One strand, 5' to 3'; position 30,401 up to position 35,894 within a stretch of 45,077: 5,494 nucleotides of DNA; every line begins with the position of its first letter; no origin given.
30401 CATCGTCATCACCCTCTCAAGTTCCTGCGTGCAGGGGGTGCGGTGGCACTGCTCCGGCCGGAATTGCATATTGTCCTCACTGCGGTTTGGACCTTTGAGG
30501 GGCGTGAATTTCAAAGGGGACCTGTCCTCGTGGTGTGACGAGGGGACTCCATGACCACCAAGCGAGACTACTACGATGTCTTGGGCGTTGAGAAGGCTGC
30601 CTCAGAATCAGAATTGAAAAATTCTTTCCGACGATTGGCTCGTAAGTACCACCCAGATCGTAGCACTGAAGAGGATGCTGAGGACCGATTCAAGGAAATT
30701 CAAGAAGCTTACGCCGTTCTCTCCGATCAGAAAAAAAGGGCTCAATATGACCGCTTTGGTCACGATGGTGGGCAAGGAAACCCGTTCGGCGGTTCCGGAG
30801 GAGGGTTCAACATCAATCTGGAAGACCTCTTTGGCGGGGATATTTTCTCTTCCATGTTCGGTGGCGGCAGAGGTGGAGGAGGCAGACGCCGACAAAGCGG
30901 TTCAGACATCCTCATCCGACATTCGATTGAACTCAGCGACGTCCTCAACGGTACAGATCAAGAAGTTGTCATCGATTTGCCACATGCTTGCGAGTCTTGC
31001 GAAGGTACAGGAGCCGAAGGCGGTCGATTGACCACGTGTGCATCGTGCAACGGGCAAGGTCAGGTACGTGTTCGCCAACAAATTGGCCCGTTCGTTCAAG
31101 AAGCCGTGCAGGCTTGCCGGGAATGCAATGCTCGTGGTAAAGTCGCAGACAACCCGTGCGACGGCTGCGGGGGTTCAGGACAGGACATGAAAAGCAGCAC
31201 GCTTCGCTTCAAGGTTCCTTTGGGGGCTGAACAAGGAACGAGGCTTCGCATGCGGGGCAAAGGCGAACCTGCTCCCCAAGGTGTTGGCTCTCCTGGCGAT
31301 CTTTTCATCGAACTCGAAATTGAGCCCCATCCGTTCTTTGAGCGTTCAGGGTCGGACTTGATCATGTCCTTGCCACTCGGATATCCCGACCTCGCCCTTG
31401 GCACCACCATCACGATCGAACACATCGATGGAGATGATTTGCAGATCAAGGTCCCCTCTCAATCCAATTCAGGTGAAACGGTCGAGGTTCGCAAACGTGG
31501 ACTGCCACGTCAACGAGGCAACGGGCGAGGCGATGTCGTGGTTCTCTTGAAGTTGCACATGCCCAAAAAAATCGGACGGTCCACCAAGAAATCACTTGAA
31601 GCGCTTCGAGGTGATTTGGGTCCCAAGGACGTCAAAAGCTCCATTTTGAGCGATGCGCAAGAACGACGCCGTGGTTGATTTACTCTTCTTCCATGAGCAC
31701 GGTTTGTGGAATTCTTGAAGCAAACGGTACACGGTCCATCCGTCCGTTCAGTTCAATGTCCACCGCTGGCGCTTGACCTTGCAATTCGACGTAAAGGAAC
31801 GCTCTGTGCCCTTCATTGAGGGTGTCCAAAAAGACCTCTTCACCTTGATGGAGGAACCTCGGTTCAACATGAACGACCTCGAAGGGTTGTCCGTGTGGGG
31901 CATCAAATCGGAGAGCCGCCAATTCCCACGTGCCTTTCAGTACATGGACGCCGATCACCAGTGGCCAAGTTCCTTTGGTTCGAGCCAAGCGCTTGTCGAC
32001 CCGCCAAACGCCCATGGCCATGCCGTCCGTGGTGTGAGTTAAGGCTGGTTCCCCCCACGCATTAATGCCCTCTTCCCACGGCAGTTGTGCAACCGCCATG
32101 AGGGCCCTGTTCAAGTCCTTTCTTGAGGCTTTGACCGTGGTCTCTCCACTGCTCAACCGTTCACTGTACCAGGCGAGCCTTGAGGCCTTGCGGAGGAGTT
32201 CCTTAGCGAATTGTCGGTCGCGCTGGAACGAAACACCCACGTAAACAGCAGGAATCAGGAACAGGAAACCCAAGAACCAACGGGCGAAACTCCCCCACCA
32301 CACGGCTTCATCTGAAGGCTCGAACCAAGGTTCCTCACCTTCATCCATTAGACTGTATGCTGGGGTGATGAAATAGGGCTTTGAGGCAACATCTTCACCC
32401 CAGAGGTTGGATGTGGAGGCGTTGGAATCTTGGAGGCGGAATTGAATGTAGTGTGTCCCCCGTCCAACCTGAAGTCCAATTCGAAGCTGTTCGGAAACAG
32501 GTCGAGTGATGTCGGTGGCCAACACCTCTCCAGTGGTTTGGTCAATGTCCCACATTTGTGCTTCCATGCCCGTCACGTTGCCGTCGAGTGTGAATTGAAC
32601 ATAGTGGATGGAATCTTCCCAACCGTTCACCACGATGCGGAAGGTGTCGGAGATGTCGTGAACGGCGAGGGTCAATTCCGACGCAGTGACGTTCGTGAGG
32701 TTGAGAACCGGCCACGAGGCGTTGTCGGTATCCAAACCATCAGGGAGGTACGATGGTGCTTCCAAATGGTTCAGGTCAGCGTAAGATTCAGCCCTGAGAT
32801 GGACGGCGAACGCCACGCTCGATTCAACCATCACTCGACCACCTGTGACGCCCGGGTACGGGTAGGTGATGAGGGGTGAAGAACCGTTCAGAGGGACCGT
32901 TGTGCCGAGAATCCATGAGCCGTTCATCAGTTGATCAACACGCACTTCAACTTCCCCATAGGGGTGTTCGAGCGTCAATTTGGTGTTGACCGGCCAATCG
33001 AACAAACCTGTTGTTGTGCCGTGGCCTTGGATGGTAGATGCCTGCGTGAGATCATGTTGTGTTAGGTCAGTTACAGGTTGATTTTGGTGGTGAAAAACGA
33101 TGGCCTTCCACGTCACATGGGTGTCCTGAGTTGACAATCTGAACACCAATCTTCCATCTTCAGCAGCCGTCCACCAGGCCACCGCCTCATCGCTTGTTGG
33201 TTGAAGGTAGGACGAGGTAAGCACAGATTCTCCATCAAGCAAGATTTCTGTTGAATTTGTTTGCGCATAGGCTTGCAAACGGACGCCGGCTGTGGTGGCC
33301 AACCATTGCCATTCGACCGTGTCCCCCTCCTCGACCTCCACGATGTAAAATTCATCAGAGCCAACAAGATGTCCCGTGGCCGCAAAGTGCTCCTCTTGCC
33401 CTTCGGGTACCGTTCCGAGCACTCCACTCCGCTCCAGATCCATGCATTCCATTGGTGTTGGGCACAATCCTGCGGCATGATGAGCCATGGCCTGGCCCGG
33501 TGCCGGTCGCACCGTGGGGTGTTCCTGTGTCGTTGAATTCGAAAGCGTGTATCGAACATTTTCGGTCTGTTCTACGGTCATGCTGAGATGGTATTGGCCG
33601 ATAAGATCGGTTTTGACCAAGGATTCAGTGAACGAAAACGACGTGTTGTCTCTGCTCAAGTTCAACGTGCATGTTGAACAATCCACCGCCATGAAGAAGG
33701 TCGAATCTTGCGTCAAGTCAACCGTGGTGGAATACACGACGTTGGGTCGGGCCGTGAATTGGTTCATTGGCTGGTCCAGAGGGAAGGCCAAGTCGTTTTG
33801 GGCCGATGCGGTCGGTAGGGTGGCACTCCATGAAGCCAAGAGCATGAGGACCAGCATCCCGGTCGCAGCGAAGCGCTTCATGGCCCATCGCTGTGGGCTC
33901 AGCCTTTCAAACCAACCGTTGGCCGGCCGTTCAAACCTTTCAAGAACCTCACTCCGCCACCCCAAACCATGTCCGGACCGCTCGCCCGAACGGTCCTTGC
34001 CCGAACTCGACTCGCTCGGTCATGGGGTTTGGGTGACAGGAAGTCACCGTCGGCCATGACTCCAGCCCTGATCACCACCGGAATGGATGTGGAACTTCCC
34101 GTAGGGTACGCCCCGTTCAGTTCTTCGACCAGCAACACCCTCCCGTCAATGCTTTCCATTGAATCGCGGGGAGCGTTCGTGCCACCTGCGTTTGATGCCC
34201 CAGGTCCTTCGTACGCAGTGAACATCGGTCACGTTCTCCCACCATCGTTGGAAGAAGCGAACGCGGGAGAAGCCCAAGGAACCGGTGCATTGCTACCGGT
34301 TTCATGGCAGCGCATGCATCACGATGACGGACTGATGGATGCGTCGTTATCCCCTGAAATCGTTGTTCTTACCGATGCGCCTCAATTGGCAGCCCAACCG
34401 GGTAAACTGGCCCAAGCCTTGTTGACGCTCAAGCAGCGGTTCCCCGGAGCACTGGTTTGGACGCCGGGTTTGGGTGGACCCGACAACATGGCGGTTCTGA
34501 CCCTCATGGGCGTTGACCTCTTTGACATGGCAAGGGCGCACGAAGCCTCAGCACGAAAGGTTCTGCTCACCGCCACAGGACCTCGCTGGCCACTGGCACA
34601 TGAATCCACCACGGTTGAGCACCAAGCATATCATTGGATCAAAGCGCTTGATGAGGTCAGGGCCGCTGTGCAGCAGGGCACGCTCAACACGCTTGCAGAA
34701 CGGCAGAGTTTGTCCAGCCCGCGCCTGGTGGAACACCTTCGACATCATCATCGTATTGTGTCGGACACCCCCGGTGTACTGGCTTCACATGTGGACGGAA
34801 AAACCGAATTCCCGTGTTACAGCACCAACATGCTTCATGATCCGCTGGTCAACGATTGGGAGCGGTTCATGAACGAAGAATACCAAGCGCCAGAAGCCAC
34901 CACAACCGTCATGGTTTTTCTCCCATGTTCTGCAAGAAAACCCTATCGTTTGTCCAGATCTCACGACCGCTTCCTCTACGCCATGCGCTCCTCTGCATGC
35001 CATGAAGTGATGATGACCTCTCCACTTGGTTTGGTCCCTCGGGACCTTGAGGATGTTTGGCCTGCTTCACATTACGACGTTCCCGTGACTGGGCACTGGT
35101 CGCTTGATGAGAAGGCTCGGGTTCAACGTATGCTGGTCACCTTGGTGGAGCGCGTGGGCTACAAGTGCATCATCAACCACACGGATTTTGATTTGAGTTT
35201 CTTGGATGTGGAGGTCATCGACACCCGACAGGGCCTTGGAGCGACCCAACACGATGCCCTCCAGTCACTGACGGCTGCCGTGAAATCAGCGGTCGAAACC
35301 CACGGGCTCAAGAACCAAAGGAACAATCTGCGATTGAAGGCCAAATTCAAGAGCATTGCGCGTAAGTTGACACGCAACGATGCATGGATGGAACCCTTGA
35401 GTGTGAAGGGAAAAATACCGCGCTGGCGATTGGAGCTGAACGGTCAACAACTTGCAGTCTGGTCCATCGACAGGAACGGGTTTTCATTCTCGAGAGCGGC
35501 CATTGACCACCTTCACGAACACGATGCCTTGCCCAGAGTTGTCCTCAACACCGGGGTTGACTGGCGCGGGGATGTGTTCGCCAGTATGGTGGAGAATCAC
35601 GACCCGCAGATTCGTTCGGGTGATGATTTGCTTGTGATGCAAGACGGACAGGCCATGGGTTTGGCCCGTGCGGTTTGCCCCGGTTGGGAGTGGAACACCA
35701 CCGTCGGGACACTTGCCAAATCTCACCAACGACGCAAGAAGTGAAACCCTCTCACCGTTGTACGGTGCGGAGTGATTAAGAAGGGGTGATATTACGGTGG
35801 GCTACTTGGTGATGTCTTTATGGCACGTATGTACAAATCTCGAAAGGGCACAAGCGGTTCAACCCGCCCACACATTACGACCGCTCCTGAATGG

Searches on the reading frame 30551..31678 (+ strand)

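Call 10: search_protein_families(library=pfam, proteins=[window:30551-31678:+], max_evalue=0.01)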
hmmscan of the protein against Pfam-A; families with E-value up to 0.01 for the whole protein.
window:30551-31678:+ (375 aa): 3 families
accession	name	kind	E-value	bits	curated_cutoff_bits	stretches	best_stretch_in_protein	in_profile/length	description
PF01556.23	DnaJ_C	-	1.9e-34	119.3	26.6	1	123-338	4-152/152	DnaJ C terminal domain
PF00226.36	DnaJ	-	6.6e-25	87.4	27.8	1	6-67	1-63/63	DnaJ domain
PF00684.25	DnaJ_CXXCXGXG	-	4.7e-13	49.6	32.7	1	147-210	1-65/65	DnaJ central domain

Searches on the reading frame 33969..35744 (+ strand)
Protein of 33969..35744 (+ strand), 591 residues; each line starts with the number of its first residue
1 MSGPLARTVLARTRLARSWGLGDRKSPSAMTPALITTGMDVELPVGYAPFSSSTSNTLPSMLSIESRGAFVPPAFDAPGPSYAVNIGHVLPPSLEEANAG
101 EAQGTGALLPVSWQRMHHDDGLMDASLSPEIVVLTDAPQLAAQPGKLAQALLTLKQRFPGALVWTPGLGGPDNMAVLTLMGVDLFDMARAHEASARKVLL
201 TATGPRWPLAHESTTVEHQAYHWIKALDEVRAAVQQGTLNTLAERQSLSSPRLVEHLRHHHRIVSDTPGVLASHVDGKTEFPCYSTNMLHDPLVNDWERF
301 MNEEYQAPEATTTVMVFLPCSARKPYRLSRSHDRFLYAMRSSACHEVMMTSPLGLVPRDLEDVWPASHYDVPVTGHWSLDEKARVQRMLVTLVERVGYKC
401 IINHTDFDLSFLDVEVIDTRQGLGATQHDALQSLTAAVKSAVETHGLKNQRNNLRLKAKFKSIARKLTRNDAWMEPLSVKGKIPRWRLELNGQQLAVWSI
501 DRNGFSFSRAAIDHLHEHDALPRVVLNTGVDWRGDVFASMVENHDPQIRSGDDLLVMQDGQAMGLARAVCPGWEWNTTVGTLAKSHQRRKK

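Call 11: search_protein_families(library=pfam, proteins=[window:33969-35744:+], max_evalue=0.01)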
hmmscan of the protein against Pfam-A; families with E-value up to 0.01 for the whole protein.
window:33969-35744:+ (591 aa): 2 families
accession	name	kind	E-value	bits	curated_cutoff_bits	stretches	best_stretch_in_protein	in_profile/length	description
PF17884.7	DUF5591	-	5.1e-38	130.7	26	1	294-435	1-147/150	Domain of unknown function (DUF5591)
PF01702.25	TGT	-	0.0065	16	26.3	0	163-204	231-272/357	Queuine tRNA-ribosyltransferase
